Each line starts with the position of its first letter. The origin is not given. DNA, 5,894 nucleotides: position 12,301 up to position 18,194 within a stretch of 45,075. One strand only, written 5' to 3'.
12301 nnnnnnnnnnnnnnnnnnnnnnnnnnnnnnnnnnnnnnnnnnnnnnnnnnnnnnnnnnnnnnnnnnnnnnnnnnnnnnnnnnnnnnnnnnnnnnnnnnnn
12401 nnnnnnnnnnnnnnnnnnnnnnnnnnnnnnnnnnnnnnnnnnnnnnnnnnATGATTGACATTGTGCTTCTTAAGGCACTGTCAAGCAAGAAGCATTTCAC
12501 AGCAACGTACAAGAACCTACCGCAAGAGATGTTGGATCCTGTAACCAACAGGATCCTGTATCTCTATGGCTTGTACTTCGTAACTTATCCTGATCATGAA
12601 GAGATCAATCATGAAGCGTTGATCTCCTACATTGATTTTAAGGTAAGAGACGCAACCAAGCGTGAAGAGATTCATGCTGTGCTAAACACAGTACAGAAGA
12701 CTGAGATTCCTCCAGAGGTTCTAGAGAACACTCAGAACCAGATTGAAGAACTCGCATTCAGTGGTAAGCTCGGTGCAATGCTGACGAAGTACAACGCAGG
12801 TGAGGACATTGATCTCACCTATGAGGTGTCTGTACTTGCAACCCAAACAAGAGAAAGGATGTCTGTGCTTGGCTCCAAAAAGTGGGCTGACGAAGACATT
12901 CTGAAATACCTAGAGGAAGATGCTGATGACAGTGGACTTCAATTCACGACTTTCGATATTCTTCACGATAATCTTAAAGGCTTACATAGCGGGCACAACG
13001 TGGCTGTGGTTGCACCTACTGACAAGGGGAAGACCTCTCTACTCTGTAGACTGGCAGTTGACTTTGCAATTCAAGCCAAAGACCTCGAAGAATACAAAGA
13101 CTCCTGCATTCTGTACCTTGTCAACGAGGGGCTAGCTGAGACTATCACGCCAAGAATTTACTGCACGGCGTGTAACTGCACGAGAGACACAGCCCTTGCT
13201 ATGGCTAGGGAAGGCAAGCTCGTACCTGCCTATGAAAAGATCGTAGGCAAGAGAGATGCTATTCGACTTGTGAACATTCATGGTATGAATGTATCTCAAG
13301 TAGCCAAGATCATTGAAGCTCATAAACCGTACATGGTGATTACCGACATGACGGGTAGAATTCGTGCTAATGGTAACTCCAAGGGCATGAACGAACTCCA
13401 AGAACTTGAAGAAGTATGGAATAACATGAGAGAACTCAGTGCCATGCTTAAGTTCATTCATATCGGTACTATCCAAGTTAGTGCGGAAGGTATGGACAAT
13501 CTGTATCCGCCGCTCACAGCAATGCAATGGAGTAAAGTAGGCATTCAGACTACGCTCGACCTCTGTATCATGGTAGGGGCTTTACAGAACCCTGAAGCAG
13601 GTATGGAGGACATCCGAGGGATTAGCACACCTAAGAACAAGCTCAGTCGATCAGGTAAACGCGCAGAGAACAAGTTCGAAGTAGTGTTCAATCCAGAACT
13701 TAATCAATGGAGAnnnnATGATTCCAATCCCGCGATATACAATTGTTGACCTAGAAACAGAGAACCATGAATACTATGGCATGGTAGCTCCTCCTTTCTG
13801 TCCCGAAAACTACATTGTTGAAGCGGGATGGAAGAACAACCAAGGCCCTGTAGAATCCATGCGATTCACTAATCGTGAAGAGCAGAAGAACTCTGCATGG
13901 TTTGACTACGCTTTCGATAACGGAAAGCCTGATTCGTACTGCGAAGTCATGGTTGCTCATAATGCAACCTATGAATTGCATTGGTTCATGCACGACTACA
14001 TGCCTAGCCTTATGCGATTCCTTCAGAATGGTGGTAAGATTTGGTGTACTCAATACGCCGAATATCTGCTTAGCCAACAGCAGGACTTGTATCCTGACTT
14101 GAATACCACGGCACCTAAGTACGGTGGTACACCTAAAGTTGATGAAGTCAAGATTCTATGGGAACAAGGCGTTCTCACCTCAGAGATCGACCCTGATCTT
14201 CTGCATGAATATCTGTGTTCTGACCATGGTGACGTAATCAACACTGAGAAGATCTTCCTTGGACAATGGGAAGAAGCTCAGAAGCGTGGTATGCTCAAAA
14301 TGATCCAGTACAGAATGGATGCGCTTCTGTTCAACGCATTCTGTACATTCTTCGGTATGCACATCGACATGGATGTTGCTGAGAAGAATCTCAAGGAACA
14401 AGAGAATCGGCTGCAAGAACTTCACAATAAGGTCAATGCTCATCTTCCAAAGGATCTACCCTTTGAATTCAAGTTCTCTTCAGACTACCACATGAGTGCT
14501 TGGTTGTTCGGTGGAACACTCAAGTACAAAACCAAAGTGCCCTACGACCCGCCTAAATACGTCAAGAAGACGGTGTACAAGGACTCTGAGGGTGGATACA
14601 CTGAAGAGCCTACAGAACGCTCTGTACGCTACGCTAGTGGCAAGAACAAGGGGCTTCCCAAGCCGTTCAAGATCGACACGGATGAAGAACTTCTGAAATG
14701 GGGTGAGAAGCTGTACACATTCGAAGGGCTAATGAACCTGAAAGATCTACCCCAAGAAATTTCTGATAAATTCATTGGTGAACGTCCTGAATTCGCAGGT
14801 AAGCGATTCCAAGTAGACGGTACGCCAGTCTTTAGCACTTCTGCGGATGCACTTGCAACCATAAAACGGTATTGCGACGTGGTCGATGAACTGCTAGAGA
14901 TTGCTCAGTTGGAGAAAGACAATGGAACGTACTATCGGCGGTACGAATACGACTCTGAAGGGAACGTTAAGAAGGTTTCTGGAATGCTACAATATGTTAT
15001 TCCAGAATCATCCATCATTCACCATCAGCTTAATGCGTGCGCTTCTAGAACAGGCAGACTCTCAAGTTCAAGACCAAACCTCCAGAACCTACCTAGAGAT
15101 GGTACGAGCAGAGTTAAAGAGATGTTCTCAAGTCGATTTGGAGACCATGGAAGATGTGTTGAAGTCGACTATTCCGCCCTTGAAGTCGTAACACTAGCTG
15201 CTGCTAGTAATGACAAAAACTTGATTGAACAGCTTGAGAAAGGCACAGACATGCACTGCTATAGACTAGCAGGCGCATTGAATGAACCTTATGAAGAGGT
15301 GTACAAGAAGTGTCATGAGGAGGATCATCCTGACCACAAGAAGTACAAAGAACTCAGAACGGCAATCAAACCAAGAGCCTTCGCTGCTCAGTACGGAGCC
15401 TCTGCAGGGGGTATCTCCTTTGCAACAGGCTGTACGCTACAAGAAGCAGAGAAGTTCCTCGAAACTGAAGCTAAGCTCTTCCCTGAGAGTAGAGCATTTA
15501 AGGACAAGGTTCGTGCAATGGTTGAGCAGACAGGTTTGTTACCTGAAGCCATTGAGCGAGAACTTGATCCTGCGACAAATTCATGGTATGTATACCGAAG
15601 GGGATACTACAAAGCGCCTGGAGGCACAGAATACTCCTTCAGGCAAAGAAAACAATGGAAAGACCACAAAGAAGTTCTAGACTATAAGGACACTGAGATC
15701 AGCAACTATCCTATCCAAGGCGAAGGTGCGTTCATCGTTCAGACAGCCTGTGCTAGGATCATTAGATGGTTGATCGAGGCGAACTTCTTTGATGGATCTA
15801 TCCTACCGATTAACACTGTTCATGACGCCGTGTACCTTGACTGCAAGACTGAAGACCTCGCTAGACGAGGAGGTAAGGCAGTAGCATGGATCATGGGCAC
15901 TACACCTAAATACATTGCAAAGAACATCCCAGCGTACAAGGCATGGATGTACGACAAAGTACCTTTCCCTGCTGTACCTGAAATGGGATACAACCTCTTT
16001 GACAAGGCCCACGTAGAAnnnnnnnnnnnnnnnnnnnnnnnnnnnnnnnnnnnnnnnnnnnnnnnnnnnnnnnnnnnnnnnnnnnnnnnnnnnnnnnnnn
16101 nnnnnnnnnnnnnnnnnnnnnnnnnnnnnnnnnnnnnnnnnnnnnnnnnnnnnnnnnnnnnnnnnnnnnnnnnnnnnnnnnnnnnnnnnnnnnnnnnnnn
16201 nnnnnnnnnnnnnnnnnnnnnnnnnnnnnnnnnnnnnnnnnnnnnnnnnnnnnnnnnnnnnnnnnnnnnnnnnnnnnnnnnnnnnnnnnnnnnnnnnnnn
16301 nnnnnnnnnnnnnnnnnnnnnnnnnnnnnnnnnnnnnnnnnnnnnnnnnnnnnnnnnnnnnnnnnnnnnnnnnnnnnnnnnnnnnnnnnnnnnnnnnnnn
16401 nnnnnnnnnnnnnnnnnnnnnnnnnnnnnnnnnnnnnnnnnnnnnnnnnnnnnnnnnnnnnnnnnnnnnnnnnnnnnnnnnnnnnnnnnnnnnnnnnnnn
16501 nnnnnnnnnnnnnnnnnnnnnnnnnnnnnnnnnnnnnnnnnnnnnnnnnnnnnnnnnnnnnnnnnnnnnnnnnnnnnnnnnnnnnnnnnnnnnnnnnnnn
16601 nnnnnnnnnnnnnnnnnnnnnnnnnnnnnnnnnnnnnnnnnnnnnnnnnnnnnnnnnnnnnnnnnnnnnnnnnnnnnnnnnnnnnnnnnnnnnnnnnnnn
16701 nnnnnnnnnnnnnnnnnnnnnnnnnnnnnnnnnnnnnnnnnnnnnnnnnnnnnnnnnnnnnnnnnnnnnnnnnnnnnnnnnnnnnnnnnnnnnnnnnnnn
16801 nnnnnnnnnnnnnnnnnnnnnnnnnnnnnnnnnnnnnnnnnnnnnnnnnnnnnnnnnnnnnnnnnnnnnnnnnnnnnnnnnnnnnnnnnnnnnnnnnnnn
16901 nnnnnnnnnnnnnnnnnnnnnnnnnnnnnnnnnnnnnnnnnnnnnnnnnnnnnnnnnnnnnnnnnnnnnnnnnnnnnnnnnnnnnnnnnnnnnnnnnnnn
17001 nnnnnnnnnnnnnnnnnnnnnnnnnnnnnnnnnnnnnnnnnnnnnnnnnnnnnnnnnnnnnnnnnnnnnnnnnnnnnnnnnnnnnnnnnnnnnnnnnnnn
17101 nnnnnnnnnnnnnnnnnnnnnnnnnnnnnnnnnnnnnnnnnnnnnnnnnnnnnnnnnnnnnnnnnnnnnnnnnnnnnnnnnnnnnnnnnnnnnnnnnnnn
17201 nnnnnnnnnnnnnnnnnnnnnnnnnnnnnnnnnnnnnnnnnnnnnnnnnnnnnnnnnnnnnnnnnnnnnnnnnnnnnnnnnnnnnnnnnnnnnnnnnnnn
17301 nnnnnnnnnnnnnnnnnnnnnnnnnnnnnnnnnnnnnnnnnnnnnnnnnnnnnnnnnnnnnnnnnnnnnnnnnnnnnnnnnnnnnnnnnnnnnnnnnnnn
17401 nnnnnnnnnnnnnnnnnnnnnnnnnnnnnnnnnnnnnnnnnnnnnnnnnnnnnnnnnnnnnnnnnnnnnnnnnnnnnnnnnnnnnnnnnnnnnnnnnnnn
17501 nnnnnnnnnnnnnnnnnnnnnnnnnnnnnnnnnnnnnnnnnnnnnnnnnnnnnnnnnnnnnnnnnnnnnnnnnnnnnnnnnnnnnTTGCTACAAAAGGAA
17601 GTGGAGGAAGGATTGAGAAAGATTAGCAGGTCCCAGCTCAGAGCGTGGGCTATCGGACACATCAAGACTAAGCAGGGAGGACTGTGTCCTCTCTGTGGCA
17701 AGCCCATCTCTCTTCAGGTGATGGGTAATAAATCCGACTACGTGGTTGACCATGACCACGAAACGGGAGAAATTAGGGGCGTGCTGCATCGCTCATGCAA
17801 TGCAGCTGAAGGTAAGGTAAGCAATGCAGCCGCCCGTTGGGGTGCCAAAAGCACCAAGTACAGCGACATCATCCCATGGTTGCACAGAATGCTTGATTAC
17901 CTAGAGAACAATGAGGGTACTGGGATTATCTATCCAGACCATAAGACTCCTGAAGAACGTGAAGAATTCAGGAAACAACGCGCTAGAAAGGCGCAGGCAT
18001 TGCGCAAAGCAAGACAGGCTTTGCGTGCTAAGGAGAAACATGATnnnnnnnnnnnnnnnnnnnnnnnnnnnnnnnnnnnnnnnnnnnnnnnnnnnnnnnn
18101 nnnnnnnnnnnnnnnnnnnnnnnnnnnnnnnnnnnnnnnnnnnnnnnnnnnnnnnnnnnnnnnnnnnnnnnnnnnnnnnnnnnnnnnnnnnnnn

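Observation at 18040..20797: nrdD interrupted at the glycyl-radical motif by a group I intron carrying an HNH homing endonuclease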

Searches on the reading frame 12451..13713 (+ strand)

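Call 53: search_protein_families(library=pfam, proteins=[window:12451-13713:+], max_evalue=0.001)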
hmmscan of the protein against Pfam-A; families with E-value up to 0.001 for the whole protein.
window:12451-13713:+ (421 aa): 1 family
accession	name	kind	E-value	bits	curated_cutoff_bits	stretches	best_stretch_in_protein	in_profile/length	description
PF13481.12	AAA_25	-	9.5e-07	29.1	27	1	163-328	15-178/195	AAA domain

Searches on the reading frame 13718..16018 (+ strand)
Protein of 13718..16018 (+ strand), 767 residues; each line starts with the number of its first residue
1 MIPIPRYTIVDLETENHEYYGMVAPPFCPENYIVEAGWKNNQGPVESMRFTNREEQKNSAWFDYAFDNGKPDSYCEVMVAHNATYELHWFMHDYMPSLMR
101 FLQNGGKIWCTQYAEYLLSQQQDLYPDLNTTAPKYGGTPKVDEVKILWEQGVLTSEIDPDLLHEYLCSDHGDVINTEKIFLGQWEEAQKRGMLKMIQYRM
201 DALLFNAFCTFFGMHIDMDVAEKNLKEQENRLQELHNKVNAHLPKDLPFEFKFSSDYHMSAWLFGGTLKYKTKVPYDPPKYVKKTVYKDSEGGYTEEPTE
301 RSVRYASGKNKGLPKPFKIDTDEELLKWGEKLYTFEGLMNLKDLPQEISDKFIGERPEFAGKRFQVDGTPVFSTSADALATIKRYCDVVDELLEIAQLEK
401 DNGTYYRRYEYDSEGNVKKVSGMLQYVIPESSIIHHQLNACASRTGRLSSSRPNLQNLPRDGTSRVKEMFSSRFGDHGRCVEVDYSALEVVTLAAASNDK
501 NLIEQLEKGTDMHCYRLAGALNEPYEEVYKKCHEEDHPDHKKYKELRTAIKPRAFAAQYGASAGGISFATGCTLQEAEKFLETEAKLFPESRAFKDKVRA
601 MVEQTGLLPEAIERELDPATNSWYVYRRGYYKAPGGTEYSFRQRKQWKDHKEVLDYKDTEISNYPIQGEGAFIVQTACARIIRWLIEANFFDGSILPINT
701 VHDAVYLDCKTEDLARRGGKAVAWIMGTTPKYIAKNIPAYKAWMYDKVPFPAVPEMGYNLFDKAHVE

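Call 53: search_protein_families(library=pfam, proteins=[window:13718-16018:+], max_evalue=0.001)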
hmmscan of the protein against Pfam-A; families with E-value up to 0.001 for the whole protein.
window:13718-16018:+ (767 aa): 1 family
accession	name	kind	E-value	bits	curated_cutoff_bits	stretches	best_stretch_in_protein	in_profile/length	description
PF00476.26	DNA_pol_A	-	6.2e-35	121.3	34.3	1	370-716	57-348/381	DNA polymerase family A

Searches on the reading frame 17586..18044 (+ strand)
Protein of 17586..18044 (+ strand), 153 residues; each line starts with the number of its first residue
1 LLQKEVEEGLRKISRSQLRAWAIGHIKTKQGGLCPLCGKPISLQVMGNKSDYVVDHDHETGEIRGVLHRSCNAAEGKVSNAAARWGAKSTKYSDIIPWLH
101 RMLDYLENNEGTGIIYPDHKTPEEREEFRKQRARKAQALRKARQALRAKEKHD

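Call 14: search_protein_families(library=pfam, proteins=[window:17586-18044:+], max_evalue=0.01)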
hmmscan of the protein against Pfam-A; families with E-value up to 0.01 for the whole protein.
window:17586-18044:+ (153 aa): 1 family
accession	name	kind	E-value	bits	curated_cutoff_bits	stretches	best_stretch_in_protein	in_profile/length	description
PF02945.21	Endonuclease_7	-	2.5e-15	56.6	23.6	1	25-108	17-82/82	Recombination endonuclease VII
